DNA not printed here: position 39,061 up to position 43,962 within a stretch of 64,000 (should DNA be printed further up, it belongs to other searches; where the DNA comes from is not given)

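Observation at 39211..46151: Giant GPI-type surface protein combining EGF-like repeats, two Frizzled-type CRD-like modules and a tandem array of 12 NGT sequons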

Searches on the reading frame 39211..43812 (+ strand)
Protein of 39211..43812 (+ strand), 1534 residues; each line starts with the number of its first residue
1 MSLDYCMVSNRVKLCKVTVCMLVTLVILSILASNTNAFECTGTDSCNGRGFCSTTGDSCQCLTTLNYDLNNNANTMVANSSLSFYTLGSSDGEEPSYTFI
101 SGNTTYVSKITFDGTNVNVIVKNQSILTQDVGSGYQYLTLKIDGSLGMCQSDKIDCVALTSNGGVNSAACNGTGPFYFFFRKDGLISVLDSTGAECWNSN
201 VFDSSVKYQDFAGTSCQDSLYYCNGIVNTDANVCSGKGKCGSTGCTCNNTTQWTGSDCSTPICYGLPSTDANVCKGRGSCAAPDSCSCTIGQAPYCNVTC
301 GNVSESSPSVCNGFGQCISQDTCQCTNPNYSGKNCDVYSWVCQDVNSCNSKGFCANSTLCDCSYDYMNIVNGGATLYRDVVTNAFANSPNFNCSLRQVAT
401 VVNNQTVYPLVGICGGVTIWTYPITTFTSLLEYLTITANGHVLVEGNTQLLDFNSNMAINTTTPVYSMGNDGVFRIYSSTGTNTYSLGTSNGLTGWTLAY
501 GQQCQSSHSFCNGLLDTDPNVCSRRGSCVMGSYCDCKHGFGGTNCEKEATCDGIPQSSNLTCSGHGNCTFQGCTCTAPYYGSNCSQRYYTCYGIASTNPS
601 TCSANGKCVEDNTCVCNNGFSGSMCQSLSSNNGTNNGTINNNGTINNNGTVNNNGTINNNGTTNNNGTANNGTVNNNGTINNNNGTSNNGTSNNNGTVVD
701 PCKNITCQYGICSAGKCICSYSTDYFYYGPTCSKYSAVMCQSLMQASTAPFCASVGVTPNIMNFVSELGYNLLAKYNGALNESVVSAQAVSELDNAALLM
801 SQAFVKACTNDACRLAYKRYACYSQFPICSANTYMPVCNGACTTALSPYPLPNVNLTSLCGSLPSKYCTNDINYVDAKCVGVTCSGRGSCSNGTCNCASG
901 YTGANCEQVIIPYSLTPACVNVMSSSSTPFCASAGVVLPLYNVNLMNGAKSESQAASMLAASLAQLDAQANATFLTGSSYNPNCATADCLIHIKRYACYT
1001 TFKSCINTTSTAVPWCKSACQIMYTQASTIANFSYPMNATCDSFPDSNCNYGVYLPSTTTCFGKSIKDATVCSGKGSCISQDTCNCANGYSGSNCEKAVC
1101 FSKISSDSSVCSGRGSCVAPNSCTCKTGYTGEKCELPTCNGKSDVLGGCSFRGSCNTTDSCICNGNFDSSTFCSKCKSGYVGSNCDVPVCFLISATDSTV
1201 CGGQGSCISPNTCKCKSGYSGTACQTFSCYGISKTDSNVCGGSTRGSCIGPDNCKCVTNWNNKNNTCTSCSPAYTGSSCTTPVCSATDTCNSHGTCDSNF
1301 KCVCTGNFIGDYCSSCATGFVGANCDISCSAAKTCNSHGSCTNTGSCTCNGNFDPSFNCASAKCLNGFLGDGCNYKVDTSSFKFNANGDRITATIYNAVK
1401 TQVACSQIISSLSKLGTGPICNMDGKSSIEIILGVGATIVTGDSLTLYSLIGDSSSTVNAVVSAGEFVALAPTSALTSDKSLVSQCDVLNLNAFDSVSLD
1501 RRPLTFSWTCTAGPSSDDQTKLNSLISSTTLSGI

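Call 3: search_protein_families(library=pfam, proteins=[window:39211-43812:+], max_evalue=1)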
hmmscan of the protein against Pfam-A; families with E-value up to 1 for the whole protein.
window:39211-43812:+ (1534 aa): 4 families
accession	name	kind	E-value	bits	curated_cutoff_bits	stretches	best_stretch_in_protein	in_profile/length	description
PF25024.1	EGF_TEN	-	2.5e-30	106.2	65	6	515-722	27-213/234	Teneurin EGF domain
PF07974.19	EGF_2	-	1.3e-25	89.8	22.1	9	1108-1134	5-32/32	EGF-like domain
PF23106.1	EGF_Teneurin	-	1.3e-25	89.6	24.3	10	882-908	3-29/30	Teneurin-like EGF domain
PF25820.1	DUF7949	-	0.004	17.8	27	2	561-586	6-33/35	Domain of unknown function (DUF7949)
